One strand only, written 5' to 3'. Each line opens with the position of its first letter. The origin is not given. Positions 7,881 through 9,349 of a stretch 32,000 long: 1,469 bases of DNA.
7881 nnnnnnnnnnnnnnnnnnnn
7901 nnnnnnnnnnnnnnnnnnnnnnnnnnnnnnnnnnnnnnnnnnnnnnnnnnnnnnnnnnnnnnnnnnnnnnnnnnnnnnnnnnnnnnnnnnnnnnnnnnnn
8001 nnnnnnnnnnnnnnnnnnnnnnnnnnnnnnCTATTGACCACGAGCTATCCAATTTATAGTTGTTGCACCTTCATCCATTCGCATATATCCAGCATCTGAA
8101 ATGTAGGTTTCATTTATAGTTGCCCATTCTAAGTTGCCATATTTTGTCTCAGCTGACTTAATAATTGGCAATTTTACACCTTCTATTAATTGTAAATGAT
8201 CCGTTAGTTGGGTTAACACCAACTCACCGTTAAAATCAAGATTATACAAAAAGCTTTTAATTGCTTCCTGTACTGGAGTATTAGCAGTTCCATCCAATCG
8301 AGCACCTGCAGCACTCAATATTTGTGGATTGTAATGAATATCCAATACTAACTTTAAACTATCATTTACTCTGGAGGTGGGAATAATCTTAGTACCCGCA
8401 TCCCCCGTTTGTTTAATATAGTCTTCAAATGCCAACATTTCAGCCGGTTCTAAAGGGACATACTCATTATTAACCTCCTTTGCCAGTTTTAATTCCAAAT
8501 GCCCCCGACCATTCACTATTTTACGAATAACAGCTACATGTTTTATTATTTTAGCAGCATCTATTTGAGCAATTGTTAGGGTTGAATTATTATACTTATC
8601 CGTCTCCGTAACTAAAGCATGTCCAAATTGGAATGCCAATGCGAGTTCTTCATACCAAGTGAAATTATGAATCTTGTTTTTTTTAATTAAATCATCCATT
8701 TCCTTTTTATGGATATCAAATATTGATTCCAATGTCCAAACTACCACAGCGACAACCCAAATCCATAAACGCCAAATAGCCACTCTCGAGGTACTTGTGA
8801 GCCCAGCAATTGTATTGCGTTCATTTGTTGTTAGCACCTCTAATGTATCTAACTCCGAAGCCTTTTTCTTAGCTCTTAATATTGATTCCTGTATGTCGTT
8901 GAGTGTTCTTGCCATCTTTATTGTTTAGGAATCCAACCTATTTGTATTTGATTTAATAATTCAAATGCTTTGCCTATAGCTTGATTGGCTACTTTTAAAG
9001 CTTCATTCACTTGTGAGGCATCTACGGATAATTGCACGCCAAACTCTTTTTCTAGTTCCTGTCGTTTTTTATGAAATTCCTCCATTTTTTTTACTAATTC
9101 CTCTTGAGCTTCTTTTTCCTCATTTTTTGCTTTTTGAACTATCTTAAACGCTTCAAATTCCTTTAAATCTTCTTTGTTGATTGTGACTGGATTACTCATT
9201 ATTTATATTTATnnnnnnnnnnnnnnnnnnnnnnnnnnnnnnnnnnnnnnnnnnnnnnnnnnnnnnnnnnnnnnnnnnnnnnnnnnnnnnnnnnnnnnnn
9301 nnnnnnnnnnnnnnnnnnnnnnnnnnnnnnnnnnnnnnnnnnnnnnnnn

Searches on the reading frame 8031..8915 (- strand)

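Call 12: search_protein_families(library=pfam, proteins=[window:8031-8915:-], max_evalue=0.01)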
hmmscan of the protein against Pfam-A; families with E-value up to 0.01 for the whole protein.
window:8031-8915:- (294 aa): 0 families

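Call 50: search_protein_families(library=phrogs, proteins=[window:8031-8915:-], max_evalue=0.001)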
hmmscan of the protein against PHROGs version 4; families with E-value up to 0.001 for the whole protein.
window:8031-8915:- (294 aa): 1 family
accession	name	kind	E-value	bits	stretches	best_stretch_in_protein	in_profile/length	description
phrog_38413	-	unknown function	4.2e-58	198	1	1-283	1-271/284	-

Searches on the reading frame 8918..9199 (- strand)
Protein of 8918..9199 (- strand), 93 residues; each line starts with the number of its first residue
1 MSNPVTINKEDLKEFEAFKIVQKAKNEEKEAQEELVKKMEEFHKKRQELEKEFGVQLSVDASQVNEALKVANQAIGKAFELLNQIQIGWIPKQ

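Call 50: search_protein_families(library=phrogs, proteins=[window:8918-9199:-], max_evalue=0.001)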
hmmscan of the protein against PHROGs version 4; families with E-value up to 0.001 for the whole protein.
window:8918-9199:- (93 aa): 1 family
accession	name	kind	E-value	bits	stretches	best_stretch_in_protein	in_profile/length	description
phrog_22357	-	unknown function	0.00096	20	0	38-64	3-29/53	-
